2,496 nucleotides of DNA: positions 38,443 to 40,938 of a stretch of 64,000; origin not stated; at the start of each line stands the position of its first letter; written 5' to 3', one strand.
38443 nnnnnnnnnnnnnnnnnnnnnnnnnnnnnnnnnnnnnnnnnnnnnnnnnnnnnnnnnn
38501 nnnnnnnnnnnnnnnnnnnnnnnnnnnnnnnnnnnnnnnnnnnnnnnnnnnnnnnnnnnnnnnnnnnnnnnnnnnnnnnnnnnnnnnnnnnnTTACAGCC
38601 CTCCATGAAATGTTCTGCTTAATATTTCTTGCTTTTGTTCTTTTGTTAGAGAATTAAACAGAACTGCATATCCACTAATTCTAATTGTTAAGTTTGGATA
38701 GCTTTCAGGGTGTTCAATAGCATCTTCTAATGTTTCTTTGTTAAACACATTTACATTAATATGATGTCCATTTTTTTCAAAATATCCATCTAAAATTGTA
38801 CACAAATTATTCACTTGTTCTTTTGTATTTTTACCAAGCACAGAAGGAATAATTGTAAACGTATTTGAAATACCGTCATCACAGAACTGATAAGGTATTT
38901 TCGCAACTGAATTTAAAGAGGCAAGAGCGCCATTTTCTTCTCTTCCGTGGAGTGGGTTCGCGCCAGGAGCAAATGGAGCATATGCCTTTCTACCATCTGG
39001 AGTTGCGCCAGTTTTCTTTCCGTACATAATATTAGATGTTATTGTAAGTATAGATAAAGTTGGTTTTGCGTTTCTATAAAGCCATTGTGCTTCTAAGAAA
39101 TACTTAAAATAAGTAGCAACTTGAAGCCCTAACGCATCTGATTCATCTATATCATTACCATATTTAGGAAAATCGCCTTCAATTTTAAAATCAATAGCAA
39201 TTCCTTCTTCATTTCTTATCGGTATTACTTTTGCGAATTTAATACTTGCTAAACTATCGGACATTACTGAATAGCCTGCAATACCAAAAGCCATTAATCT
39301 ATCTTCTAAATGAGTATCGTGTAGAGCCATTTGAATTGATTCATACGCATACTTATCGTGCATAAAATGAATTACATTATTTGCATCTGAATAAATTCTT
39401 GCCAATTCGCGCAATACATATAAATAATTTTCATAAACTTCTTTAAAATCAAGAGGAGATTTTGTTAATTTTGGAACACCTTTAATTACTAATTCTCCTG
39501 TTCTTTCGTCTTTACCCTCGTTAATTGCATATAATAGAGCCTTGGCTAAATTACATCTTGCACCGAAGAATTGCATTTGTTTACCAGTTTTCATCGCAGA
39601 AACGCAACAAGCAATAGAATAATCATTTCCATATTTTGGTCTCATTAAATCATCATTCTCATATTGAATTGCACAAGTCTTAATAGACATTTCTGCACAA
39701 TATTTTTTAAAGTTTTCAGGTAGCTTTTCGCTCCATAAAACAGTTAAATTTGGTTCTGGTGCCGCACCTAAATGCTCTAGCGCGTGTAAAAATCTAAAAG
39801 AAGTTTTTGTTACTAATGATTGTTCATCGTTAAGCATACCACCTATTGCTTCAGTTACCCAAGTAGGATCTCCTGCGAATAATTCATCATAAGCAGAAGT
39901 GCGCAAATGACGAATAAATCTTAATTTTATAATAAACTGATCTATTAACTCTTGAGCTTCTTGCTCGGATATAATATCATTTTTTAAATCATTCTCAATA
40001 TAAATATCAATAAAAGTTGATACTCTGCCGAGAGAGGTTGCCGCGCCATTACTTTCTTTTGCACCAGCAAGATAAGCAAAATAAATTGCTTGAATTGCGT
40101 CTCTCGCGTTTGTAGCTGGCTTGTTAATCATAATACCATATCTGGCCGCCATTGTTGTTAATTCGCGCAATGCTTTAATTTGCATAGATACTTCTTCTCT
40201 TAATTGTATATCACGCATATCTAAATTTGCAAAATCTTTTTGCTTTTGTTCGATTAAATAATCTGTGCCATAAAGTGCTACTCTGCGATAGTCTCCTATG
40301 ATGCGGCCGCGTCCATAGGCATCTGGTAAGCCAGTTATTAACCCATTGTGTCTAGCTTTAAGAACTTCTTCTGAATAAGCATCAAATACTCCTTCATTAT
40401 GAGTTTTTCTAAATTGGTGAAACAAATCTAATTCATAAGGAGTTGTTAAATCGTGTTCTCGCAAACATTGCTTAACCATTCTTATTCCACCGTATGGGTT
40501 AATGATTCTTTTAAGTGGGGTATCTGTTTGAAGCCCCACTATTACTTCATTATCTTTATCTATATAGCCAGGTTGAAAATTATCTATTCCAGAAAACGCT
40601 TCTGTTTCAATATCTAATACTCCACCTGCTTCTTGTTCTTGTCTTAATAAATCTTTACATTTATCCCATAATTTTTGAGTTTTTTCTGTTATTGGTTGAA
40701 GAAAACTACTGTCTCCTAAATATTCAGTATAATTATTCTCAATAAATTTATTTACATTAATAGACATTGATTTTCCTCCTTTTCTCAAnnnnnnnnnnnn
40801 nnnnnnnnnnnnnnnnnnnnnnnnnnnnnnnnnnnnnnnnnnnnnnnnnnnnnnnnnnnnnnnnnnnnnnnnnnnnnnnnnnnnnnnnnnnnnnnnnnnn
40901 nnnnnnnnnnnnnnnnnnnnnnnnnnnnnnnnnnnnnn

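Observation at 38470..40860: Complete pyruvate formate-lyase gene inserted into the phage nrdD-nrdG operon, flanked by a 30-nt direct repeat that duplicates the nrdD 3-prime end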

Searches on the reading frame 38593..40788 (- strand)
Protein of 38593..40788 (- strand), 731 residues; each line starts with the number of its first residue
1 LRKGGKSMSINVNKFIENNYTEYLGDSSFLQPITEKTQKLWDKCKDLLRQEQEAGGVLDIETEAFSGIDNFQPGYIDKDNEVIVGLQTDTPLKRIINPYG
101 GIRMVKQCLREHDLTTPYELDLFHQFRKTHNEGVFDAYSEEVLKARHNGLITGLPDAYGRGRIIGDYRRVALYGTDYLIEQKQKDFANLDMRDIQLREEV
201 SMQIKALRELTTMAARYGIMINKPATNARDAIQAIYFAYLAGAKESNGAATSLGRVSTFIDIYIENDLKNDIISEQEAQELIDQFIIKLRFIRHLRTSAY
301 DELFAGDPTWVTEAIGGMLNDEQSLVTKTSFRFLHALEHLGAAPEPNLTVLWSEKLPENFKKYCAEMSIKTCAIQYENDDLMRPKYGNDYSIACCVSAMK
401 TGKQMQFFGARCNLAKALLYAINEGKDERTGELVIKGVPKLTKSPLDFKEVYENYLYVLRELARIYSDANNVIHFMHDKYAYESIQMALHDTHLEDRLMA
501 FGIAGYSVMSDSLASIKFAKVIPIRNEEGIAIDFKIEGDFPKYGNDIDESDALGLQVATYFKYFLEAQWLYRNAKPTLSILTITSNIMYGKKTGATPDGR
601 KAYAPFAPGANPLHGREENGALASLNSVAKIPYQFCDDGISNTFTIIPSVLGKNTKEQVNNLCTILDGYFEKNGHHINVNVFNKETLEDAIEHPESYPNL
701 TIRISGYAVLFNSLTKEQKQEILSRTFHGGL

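Call 5: search_protein_families(library=pfam, proteins=[window:38593-40788:-])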
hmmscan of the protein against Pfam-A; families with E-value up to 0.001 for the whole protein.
window:38593-40788:- (731 aa): 3 families
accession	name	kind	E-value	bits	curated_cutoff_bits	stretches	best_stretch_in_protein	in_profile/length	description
PF02901.20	PFL-like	-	1.6e-186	622.2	24.3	1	12-590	5-647/647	Pyruvate formate lyase-like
PF01228.26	Gly_radical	-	1.5e-37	128.8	22.2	1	606-712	1-106/106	Glycine radical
PF11230.13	YjjI-like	-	0.00015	20.7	23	0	342-402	160-221/485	Glycyl radical enzyme YjjI-like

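Call 6: search_dna_similar(query=window:38593-40767:-, collection=phages, mode=protein, max_rows=40)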
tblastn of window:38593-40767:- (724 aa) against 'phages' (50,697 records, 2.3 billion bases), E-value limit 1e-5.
Records with a match: 1592; places in all: 1598; records where one place covers at least 80% of the query: 18.
Best place of each record, by identity: 60-80% 1464; <60% 128.
By first word of the organism name: Escherichia 660; Salmonella 287; Klebsiella 258; Shigella 84; Enterobacteria 40; Enterobacter 39; Aeromonas 32; Yersinia 29; Bacteriophage 25; Citrobacter 20; and 24 more.
By host as written in the record: Escherichia coli 271; - 190; Klebsiella pneumoniae 82; Salmonella enterica subsp. enterica serovar Enteritidis PT1 39; Escherichia coli O157:H7 34; Escherichia coli K-12 32; Escherichia coli B 27; Salmonella sp. 27; and 351 more.
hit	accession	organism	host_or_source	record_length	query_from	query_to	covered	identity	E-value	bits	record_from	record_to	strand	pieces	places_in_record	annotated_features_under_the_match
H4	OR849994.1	Staphylococcus phage SA 1298 Kay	Staphylococcus aureus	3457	3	721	99%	58.1%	0e+0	845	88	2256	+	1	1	record has no annotation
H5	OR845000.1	Staphylococcus phage SA 1306 Kay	Staphylococcus aureus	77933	3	721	99%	58.1%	0e+0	845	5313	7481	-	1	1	record has no annotation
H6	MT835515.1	Bacteriophage sp.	human fecal samples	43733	3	721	99%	58.0%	0e+0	821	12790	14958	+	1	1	record has no annotation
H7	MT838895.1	Bacteriophage sp.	human fecal samples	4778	3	724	100%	57.2%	0e+0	826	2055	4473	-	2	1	record has no annotation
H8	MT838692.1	Bacteriophage sp.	human fecal samples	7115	3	721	99%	57.5%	0e+0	813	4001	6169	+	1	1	record has no annotation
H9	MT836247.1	Bacteriophage sp.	human fecal samples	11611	3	721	99%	57.2%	0e+0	819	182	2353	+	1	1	record has no annotation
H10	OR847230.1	Listeria phage LM 4-11-1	Listeria monocytogenes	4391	3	721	99%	54.3%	0e+0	758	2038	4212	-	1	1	record has no annotation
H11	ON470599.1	Escherichia phage vB_EcoM-569R5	Escherichia coli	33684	3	720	99%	54.1%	0e+0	773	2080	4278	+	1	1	pyruvate formate-lyase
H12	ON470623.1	Escherichia phage vB_EcoM-705R2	Escherichia coli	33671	3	720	99%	54.1%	0e+0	773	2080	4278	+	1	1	pyruvate formate-lyase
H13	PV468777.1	Escherichia phage Entero_P88_NC_026014(23)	Escherichia coli O25b:H4-ST131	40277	3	720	99%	54.1%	0e+0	773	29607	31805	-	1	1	formate C-acetyltransferase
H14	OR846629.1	Enterococcus phage Efs 1-1-1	Enterococcus faecalis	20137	2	724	100%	53.5%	0e+0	742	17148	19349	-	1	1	record has no annotation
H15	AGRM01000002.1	Salmonella enterica subsp. houtenae str. ATCC BAA-1581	Homo sapiens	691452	3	720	99%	53.3%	0e+0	757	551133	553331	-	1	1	formate acetyltransferase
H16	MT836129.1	Bacteriophage sp.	human fecal samples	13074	3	724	94%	55.5%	0e+0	745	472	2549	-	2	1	record has no annotation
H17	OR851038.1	Salmonella phage S.Kent 1-2-1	Salmonella enterica subsp. enterica ...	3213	67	720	90%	55.1%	0e+0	722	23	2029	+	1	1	record has no annotation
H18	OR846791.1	Listeria phage LM 4-11-1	Listeria monocytogenes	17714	2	721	99%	44.5%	0e+0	605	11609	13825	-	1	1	record has no annotation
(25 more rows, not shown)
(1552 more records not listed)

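Call 7: search_solved_structures(query=window:38593-40767:-, show_alignments=1)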
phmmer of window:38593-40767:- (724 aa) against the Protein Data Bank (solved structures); distinct sequences matched with E-value up to 0.001: 37.
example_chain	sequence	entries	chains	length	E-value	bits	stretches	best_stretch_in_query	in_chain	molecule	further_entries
1h16_A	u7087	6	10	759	3.3e-257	858.8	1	3-721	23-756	FORMATE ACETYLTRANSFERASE 1 | Pyruvate formate-lyase | PROTEIN (PYRUVATE FORMATE-LYASE)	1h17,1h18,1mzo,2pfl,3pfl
1cm5_A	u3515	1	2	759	1.1e-254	850.5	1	3-721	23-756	PROTEIN (PYRUVATE FORMATE-LYASE)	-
38la_A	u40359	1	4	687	1e-243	814.2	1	3-647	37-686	Formate acetyltransferase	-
38lb_A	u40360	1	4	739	5.3e-239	798.6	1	3-649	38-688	Formate acetyltransferase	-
1qhm_A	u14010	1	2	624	6.9e-203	679.2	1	3-594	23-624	PYRUVATE FORMATE-LYASE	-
5i2a_A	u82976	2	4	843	6.1e-49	170.4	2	532-720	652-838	Diol-dehydratase | Diol dehydratase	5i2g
1r8w_A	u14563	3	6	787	2.2e-45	158.6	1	197-721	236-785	glycerol dehydratase | B12-independent glycerol dehydratase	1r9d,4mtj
8id7_A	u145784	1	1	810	2.4e-42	148.6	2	532-721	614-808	Probable dehydratase YbiW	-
8yjn_A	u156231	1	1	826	2.6e-42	148.5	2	532-721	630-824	Probable dehydratase YbiW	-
6xs4_A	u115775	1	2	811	6.7e-41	143.8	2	532-721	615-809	Formate C-acetyltransferase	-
8id1_A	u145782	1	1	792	1.9e-39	139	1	194-722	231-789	Formate C-acetyltransferase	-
8id0_A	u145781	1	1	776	1.3e-38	136.2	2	528-721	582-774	formate C-acetyltransferase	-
9rco_A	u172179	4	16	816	2.4e-38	135.4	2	532-719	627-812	Glycyl radical protein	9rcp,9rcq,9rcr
8yjo_A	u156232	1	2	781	1.5e-35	126.2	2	518-721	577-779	Probable dehydratase PflD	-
8iof_A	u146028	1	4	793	5.2e-34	121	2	526-719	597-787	Benzylsuccinate synthase alpha subunit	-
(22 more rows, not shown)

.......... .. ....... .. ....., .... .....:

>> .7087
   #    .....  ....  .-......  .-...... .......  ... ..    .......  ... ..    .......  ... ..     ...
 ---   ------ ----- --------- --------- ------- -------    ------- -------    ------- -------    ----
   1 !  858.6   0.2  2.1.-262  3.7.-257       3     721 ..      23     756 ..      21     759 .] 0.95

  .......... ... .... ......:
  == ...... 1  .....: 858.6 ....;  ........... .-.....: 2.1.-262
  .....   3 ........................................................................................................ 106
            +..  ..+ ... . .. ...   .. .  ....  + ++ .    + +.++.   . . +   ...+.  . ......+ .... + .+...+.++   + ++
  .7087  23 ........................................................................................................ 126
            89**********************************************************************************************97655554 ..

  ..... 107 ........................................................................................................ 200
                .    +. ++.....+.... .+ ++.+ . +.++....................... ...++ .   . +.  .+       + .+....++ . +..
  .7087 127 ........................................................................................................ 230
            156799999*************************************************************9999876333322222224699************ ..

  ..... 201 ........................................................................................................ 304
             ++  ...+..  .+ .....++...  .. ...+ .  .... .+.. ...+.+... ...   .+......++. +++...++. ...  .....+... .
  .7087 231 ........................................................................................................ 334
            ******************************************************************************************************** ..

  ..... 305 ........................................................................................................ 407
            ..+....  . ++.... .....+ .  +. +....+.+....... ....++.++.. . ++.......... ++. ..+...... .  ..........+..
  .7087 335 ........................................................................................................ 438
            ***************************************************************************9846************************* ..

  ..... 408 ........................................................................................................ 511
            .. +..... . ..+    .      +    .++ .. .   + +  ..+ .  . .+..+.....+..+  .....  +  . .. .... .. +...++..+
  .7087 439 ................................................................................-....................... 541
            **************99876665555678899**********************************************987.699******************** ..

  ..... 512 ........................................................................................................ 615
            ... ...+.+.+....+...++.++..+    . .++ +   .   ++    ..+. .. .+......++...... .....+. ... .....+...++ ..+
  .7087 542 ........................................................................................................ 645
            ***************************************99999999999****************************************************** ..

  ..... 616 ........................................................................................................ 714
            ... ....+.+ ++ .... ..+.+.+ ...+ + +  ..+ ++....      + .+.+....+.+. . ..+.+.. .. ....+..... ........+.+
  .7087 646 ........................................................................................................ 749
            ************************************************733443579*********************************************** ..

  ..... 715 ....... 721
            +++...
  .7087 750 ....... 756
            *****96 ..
